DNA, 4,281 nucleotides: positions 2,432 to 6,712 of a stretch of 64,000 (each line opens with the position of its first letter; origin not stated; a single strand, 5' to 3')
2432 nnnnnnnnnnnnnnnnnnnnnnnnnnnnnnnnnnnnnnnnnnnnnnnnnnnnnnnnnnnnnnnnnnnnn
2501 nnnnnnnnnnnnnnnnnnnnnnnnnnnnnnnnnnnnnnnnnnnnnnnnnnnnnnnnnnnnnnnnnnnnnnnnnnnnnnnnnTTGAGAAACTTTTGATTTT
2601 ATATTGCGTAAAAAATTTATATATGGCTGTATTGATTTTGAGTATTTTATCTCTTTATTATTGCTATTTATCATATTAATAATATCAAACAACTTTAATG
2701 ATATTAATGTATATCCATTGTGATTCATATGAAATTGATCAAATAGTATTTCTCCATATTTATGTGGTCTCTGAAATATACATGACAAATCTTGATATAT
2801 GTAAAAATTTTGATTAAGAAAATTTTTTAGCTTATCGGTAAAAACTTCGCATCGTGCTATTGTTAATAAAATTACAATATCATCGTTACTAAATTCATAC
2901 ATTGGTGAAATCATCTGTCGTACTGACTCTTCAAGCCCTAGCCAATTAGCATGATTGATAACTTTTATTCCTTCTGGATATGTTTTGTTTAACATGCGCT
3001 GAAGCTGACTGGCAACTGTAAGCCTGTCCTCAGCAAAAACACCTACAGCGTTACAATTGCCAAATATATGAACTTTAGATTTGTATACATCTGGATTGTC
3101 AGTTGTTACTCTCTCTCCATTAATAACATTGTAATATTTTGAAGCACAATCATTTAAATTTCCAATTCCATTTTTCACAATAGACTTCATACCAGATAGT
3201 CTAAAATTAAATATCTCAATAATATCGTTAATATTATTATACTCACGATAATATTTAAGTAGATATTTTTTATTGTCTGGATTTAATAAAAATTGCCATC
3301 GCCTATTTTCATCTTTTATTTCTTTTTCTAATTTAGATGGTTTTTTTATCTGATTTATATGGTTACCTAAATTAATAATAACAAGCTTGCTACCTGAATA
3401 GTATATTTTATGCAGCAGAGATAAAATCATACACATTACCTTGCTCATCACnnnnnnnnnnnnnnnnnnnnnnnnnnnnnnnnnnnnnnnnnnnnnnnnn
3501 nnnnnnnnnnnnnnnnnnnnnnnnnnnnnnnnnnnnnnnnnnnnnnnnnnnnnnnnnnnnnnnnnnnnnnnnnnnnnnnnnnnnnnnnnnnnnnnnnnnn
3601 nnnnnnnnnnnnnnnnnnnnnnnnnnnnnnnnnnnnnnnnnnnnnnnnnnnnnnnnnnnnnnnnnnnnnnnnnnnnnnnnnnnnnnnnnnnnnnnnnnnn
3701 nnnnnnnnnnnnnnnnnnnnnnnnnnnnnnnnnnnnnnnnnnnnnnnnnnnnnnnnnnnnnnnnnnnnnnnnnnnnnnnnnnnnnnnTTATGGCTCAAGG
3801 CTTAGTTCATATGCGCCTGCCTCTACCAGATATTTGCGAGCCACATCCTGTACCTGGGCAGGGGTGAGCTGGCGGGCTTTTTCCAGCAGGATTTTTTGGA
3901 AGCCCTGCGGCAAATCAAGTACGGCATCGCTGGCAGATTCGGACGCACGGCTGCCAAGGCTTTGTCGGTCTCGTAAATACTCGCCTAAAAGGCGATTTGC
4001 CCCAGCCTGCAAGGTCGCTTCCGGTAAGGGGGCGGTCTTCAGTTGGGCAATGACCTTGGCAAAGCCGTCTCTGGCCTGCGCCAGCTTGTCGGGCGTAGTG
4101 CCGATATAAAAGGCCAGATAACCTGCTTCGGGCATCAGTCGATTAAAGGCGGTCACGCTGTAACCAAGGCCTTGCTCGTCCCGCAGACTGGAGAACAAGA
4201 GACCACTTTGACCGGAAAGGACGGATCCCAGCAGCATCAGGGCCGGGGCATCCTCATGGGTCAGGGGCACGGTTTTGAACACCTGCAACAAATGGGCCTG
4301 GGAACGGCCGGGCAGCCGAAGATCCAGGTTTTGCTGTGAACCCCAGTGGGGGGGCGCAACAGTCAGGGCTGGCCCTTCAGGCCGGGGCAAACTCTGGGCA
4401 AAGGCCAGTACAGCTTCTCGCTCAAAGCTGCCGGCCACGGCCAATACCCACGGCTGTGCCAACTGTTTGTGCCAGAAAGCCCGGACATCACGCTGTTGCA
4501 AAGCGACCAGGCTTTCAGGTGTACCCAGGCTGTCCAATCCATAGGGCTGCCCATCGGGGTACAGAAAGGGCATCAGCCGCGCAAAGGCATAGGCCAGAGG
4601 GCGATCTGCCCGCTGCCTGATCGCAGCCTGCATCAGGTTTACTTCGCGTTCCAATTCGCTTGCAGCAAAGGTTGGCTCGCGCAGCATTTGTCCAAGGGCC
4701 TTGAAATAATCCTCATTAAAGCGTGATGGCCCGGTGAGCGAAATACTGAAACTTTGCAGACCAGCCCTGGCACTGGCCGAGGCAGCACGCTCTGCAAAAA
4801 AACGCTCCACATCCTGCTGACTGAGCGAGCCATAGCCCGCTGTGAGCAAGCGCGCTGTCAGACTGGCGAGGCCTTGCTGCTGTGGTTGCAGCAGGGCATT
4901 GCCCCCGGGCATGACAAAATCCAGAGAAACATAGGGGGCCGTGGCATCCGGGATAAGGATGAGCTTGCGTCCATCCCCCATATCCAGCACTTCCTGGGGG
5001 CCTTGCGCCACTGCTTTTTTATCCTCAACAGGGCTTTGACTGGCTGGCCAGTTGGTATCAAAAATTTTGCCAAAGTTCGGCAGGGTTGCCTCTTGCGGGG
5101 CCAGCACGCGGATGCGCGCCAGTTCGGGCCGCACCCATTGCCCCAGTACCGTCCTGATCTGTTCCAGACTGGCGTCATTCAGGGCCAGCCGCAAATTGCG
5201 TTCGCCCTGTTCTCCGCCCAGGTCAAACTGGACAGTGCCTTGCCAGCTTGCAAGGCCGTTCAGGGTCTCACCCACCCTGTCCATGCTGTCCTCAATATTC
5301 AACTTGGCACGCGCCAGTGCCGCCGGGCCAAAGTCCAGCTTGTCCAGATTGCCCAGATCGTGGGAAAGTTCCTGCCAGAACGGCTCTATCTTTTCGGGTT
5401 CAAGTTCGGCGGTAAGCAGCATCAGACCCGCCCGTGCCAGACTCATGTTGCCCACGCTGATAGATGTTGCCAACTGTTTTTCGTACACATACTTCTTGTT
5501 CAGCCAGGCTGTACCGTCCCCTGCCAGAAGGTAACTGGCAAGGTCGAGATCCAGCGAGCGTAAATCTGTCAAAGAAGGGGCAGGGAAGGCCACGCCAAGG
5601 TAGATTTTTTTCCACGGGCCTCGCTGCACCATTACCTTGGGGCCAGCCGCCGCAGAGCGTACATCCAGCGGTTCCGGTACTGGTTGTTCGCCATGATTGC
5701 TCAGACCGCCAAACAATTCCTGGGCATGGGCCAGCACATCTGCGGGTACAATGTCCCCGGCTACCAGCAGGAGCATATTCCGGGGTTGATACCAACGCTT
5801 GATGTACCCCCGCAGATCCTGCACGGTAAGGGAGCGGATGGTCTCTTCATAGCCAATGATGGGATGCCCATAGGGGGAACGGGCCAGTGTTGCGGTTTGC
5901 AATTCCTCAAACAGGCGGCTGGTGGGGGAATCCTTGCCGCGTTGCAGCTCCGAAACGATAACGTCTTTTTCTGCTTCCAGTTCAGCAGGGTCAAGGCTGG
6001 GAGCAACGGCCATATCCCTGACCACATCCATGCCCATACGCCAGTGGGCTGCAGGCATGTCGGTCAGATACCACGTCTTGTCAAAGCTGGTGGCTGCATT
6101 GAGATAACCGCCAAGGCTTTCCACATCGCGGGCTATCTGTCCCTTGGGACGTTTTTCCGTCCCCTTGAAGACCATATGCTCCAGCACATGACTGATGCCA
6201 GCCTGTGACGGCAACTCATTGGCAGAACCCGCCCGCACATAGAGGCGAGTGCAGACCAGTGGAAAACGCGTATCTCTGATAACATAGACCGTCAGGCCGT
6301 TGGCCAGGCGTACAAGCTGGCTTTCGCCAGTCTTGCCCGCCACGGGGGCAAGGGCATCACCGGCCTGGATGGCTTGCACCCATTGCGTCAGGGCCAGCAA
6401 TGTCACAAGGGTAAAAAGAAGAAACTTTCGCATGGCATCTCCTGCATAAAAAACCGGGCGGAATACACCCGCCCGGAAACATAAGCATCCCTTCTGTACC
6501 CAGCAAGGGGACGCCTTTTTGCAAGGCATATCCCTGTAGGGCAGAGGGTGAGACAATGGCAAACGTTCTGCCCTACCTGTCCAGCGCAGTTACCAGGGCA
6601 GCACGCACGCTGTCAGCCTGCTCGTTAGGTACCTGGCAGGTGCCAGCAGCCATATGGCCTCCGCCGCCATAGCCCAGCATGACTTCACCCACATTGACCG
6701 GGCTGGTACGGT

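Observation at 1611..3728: AT-rich foreign block of about 2.1 kb between two core genes, bounded by a transposase remnant and a repeat hairpin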

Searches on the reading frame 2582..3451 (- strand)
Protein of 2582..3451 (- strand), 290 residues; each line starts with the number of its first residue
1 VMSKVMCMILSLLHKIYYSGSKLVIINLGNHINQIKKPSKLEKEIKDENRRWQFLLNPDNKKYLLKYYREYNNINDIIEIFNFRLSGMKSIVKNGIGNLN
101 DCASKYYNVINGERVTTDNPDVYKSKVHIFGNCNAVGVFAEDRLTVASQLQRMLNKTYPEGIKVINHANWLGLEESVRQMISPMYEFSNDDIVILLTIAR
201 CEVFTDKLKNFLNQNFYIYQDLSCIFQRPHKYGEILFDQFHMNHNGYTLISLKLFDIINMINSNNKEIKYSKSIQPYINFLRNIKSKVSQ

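Call 51: predict_structure(alignment_id=A2)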
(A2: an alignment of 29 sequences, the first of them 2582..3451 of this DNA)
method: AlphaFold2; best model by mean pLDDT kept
length: 290 residues; sequences in the alignment: 29
mean_pLDDT: 93.0   pTM: 0.88
mean pLDDT of the five models: 93.0, 93.0, 92.7, 91.2, 90.9
residues with pLDDT >= 90: 249; 70-90: 31; 50-70: 7; < 50: 3
segments of 3 or more residues with pLDDT < 50: none
pLDDT, mean of each block of 10 residues (from residue 1): 88 96 96 95 95 94 91 94 95 94 97 98 98 97 99 96 96 95 96 96 91 94 95 95 98 98 71 79 71
secondary structure, 60 per line:
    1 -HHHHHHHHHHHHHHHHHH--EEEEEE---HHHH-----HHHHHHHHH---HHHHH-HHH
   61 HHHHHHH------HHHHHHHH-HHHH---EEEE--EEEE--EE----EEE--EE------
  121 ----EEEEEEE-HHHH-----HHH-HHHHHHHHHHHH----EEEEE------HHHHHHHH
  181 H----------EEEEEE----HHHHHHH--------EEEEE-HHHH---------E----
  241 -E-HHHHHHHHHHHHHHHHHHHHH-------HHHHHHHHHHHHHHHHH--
elements in order: H2-19 E22-27 H31-34 H40-48 H52-56 H58-67 H74-81 H83-86 E90-93 E96-99 E108-110 E125-131 H133-136 H146-157 E162-166 H173-181 E192-197 H202-208 E217-221 H223-226 H244-264 H272-288

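Call 54: fold_search(model_id=the predicted structure, library=pdb)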
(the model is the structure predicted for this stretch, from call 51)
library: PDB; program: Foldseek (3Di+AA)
matches with E <= 10: 244; with E <= 0.001: 0
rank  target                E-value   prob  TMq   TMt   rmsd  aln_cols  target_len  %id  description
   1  9otv_A                1.8e-02  0.97  0.30  0.44   7.1       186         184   11  Truncated putative polyesterase from Chloracidobacterium thermophilum (released 2026-04-08)
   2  6hfz_A                2.1e-02  0.97  0.35  0.29   6.0       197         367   12  Crystal structure of a two-domain esterase (CEX) active on acetylated mannans (released 2019-09-11)
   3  6hfz_C                2.6e-02  0.98  0.38  0.31   4.8       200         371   10  Crystal structure of a two-domain esterase (CEX) active on acetylated mannans (released 2019-09-11)
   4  9ge8_T                8.5e-02  0.41  0.23  0.36  16.1       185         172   12  Structure of E. coli YbbAP-TesA with bound ATP analogue (released 2025-05-28)
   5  6hfz_B                1.4e-01  0.80  0.35  0.29   6.0       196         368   12  Crystal structure of a two-domain esterase (CEX) active on acetylated mannans (released 2019-09-11)
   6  9kqz                  1.4e-01  0.41  0.27  0.21   8.2       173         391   15  Structural Basis for the Polymer-Protein Binding Mechanism of Polyvinyl Alcohol Esterase (released 2025-10-08)
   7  6hh9_B                1.5e-01  0.82  0.36  0.29   5.9       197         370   12  Crystal structure of a two-domain esterase (CEX) active on acetylated mannans co-crystallized with mannopentaose (released 2019-09-11)
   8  7aoi_XB               1.7e-01  0.08  0.18  0.10  20.9       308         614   11  Trypanosoma brucei mitochondrial ribosome large subunit assembly intermediate (released 2020-12-02)
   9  6hh9_D                2.1e-01  0.72  0.35  0.29   7.2       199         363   11  Crystal structure of a two-domain esterase (CEX) active on acetylated mannans co-crystallized with mannopentaose (released 2019-09-11)
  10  7c2c                  2.3e-01  0.28  0.25  0.35  22.1       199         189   12  Esterase AlinE4 mutant, D162A (released 2020-05-20)
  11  7c2d                  2.6e-01  0.28  0.25  0.35  22.0       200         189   11  Esterase AlinE4 mutant-S13A (released 2020-05-20)
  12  1j00                  2.9e-01  0.63  0.33  0.50   5.6       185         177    9  E. coli Thioesterase I/Protease I/Lysophospholipase L1 in complexed with diethyl phosphono moiety (released 2003-07-08)
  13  6hh9_C                3.1e-01  0.66  0.35  0.28   7.3       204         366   11  Crystal structure of a two-domain esterase (CEX) active on acetylated mannans co-crystallized with mannopentaose (released 2019-09-11)
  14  9kr1                  3.7e-01  0.66  0.34  0.26   6.5       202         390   13  Structural Basis for the Polymer-Protein Binding Mechanism of Polyvinyl Alcohol Esterase (released 2025-10-08)
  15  9kr0                  3.7e-01  0.66  0.33  0.26   5.7       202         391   13  Structural Basis for the Polymer-Protein Binding Mechanism of Polyvinyl Alcohol Esterase (released 2025-10-08)
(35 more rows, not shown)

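Call 70: search_protein_representatives(alignment_id=A3)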
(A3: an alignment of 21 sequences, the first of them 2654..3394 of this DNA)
Query: 21 sequences, 254 profile positions. Proteins with E-value up to 0.001 (for the whole library): 7047; up to 1e-10: 2106; up to 1e-30: 572. The best 150 are listed.
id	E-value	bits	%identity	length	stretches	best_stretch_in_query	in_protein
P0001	6.9e-88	310.7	-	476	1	1-248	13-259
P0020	1.0e-83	297.0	-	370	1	2-242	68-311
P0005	1.2e-82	293.5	-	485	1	2-248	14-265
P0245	2.6e-77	276.0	-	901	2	38-241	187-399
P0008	7.1e-77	274.6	-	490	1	3-245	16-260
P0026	6.9e-76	271.4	-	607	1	4-250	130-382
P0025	6.2e-75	268.2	-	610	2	1-251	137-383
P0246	2.9e-71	256.2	-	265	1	2-246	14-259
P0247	2.9e-71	256.2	-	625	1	2-246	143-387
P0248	4.3e-68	245.8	-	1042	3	37-238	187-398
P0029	2.6e-67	243.3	-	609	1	4-252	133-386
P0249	9.5e-67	241.4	-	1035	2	36-238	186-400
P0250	1.6e-65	237.4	-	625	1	1-247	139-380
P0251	2.1e-65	237.0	-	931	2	32-239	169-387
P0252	3.2e-65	236.4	-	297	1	2-241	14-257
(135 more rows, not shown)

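Call 75: search_protein_families(library=pfam, alignment_id=A5, max_evalue=0.001)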
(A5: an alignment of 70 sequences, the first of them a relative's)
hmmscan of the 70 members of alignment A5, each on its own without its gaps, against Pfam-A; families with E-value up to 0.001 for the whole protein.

A. member 1, P0245 (901 aa): 2 families
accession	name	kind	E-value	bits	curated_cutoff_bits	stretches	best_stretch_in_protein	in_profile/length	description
PF08218.17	Citrate_ly_lig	-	1.1e-66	224.4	20.9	1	708-892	1-182/182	Citrate lyase ligase C-terminal domain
PF05636.17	HIGH_NTase1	-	0.00049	19.9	27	0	849-896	192-238/402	HIGH Nucleotidyl Transferase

B. families by the number of members that match (of 70 scanned): 12 families
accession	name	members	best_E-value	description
PF08218.17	Citrate_ly_lig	57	9.6e-74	Citrate lyase ligase C-terminal domain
PF01467.32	CTP_transf_like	30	1.7e-08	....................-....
PF05636.17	HIGH_NTase1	28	5.9e-07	HIGH Nucleotidyl Transferase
PF16581.11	HIGH_NTase1_ass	5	1.1e-05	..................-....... C-terminal region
PF13472.12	Lipase_GDSL_2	4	9.5e-05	GDSL-like Lipase/Acylhydrolase family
PF00571.33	CBS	3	0.00011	CBS domain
PF02534.20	T4SS-DNA_transf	1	1.5e-26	Type IV secretory system Conjugative DNA transfer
PF12696.13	TraG-D_C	1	4.6e-24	TraM recognition site of TraD and TraG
PF00535.33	Glycos_transf_2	1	2e-18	Glycosyl transferase family 2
PF10412.15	TrwB_AAD_bind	1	8e-13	Type IV secretion-system coupling protein DNA-binding domain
PF01370.27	Epimerase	1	8.2e-10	NAD dependent epimerase/dehydratase family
PF13641.12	Glyco_tranf_2_3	1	0.00056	Glycosyltransferase like family 2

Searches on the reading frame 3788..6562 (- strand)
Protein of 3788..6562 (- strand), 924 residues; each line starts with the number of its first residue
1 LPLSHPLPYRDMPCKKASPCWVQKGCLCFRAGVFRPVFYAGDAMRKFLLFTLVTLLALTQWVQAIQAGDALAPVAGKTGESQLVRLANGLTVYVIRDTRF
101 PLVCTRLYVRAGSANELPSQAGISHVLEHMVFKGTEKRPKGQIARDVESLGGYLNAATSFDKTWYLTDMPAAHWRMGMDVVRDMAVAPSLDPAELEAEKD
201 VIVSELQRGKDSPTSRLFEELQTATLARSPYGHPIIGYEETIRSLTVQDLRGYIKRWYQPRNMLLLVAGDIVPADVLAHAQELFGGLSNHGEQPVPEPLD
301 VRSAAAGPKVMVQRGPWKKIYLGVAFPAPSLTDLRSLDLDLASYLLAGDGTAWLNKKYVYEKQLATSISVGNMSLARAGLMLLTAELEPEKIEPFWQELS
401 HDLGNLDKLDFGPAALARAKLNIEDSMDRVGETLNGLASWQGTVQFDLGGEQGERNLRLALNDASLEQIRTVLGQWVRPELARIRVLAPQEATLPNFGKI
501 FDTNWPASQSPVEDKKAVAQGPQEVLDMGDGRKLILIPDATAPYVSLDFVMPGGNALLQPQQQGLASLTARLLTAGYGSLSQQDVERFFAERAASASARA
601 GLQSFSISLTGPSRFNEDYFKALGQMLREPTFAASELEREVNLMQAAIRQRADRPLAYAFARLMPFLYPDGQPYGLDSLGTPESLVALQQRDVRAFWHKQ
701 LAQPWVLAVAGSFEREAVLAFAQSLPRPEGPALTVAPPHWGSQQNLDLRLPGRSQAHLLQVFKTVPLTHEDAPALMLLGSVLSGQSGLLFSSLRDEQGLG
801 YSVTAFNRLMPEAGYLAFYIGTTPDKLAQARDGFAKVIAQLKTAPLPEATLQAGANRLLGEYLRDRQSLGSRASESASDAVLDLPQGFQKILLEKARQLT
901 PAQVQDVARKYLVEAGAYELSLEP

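Call 4: search_protein_families(library=pfam, proteins=[window:3788-6562:-], max_evalue=0.01)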
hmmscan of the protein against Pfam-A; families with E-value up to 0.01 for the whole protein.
window:3788-6562:- (924 aa): 3 families
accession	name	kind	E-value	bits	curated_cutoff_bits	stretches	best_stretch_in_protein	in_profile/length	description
PF05193.26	Peptidase_M16_C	-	7.4e-51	173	23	2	244-421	1-179/181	Peptidase M16 inactive domain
PF00675.25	Peptidase_M16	-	4.5e-34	117.9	22.3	1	103-237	13-147/149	Insulinase (Peptidase family M16)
PF22456.1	PqqF-like_C_4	-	1.2e-06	29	27.5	1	789-875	10-98/100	PQQ synthase PqqF-like, C-terminal lobe domain 4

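Call 5: search_protein_families(library=ncbifam, proteins=[window:3788-6562:-], max_evalue=0.01)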
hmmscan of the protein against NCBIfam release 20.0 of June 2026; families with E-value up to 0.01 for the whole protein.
window:3788-6562:- (924 aa): 4 families
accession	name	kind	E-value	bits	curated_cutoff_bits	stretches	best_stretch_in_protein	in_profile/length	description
NF047421.1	YfmH_fam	equivalog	4.9e-26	91.9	250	1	86-279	15-213/425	EF-P 5-aminopentanol modification-associated protein YfmH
TIGR02110.1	PQQ_syn_pqqF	equivalog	3.6e-20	72.3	320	1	84-287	3-210/697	pyrroloquinoline quinone biosynthesis protein PqqF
NF011681.0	PRK15101.1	equivalog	3.6e-19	68.3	765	1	79-290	42-258/961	pitrilysin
NF047422.1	YfmF_fam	equivalog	4.5e-18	65.3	285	2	628-913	115-403/412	EF-P 5-aminopentanol modification-associated protein YfmF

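Call 13: find_related_loci(query=window:3788-6562:-, collection=genome_contigs, flank=8000)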
Query window:3788-6562:- (924 aa) in genome_contigs; peptide patterns used: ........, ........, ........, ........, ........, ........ (x = any residue, [..] = any of these).
63 stretches matched a pattern; 11 encode a relative of the query (tblastn E <= 1e-3); 11 distinct loci.
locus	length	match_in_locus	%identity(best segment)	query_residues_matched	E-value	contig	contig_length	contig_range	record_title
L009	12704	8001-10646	65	31-924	0e+0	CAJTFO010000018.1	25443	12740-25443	Desulfovibrionaceae bacterium isolate A70_62_DF_DSS genome assembly, contig: MGBC000161.18, whole genome shotgun sequenc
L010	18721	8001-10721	66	16-924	0e+0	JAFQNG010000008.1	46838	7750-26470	MAG: Desulfovibrio sp. isolate RGIG1974 Goat_Cecum.Co__c286429, whole genome shotgun sequence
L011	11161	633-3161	64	83-924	0e+0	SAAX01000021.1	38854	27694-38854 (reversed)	MAG: Deltaproteobacteria bacterium isolate INTA.CYC.066 contig-100_736, whole genome shotgun sequence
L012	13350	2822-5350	63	83-924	0e+0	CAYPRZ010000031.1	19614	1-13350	MAG TPA_asm: uncultured Desulfovibrio sp. isolate binchicken_co66_189 genome assembly, contig: NODE_4440_length_19614_co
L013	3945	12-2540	63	83-924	0e+0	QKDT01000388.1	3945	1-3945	MAG: Desulfovibrio desulfuricans isolate SZUA-457 scaffold_237038, whole genome shotgun sequence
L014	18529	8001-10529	63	83-924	0e+0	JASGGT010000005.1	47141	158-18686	MAG: Desulfovibrio sp. isolate 5H096 JMF-2111-06-0005.hyb.bin.96_4, whole genome shotgun sequence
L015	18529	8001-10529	63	83-924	0e+0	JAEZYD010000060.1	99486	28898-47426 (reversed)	MAG: Proteobacteria bacterium isolate OH_PFB_223 k127_1434338, whole genome shotgun sequence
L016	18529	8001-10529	63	83-924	0e+0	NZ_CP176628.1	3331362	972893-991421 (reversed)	Desulfovibrio desulfuricans strain SFAD67 chromosome, complete genome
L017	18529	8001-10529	63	83-924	0e+0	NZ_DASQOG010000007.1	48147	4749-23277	MAG: Desulfovibrio sp. isolate SMAG_U10797 k141_91003, whole genome shotgun sequence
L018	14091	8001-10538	61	78-924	0e+0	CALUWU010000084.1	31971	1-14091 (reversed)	MAG: uncultured Desulfovibrio sp. isolate E25__bin168 genome assembly, contig: E25__k127_1004949, whole genome shotgun s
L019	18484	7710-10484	59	13-924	0e+0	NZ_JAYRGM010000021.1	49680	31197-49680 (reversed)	MAG: Desulfovibrio sp. isolate SZ_szas22bin.16 NODE_493_length_49680_cov_3.34498, whole genome shotgun sequence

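Call 24: find_homologous_proteins(query=window:3788-6433:-, max_evalue=1e-100)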
Query window:3788-6433:- (881 aa): 1570 proteins with E <= 1e-100 among 8000 candidates; the best 120 are listed.
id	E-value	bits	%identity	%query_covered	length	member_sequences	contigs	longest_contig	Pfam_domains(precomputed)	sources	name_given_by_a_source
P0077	0.0e+0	1945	99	100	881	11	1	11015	PF00675.26,PF05193.27,PF22456.2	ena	-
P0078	0.0e+0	1599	82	98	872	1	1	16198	PF00675.26,PF05193.27,PF22456.2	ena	-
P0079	0.0e+0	1321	68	100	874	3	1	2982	PF00675.26,PF05193.27,PF22456.2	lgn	-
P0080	0.0e+0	1295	68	96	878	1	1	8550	PF00675.26,PF05193.27,PF22456.2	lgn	-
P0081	0.0e+0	1289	67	96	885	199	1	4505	PF00675.26,PF05193.27,PF22456.2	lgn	-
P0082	0.0e+0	1285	66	100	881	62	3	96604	PF00675.26,PF05193.27,PF22456.2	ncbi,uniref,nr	ncbi:pitrilysin family protein [uncultured Desulfovibrio sp.]|uniref:M16 family metallopeptidase n=1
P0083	0.0e+0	1282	66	100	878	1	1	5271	PF00675.26,PF05193.27,PF22456.2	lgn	-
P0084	0.0e+0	1281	66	99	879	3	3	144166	PF00675.26,PF05193.27,PF22456.2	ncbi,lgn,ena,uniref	ncbi:M16 family metallopeptidase [Desulfovibrio sp. SGI.169]|uniref:M16 family metallopeptidase n=1 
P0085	0.0e+0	1275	67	96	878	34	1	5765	PF00675.26,PF05193.27,PF22456.2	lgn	-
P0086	0.0e+0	1258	66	96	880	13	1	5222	PF00675.26,PF05193.27,PF22456.2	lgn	-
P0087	0.0e+0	1232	65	96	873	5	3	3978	PF00675.26,PF05193.27,PF22456.2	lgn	-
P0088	0.0e+0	1230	63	100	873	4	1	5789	PF00675.26,PF05193.27,PF22456.2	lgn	-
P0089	0.0e+0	1230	68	93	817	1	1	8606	PF00675.26,PF05193.27,PF22456.2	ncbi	-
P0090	0.0e+0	1223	66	96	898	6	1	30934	PF00675.26,PF05193.27,PF22456.2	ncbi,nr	ncbi:MAG: insulinase family protein [Desulfovibrio sp.]|nr:insulinase family protein [Desulfovibrio 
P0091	0.0e+0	1223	66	96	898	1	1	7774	PF00675.26,PF05193.27,PF22456.2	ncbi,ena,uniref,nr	ncbi:pitrilysin family protein [Desulfovibrio sp.]|uniref:M16 family metallopeptidase n=1 Tax=Desulf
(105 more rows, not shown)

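Call 26: find_encoding_contigs(protein=P0078, flank=10000, max_places=4)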
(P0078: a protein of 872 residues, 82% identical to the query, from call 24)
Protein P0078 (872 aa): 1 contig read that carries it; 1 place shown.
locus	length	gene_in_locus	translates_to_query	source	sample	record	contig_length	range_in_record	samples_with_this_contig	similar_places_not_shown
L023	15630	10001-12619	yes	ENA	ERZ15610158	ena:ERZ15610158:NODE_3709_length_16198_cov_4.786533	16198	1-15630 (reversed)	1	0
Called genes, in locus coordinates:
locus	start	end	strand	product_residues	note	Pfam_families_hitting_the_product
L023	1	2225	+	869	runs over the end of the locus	PF10150:RNase_E_G, PF20833:RNase_E_G_Thio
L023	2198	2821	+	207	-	PF02677:QueH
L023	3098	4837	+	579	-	PF12729:4HB_MCP_1, PF00015:MCPsignal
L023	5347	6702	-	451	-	PF00089:Trypsin, PF13365:Trypsin_2, PF00595:PDZ (weak), PF13180:PDZ_2, PF17820:PDZ_6, PF13180:PDZ_2, PF17820:PDZ_6 (weak)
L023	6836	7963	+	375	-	PF02277:DBI_PRT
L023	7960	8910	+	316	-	PF00005:ABC_tran, PF08352:oligo_HPY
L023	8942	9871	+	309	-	-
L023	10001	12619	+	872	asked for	PF00675:Peptidase_M16, PF22456:PqqF-like_C_4 (faint), PF05193:Peptidase_M16_C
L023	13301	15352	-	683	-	PF16177:ACAS_N, PF00501:AMP-binding, PF13193:AMP-binding_C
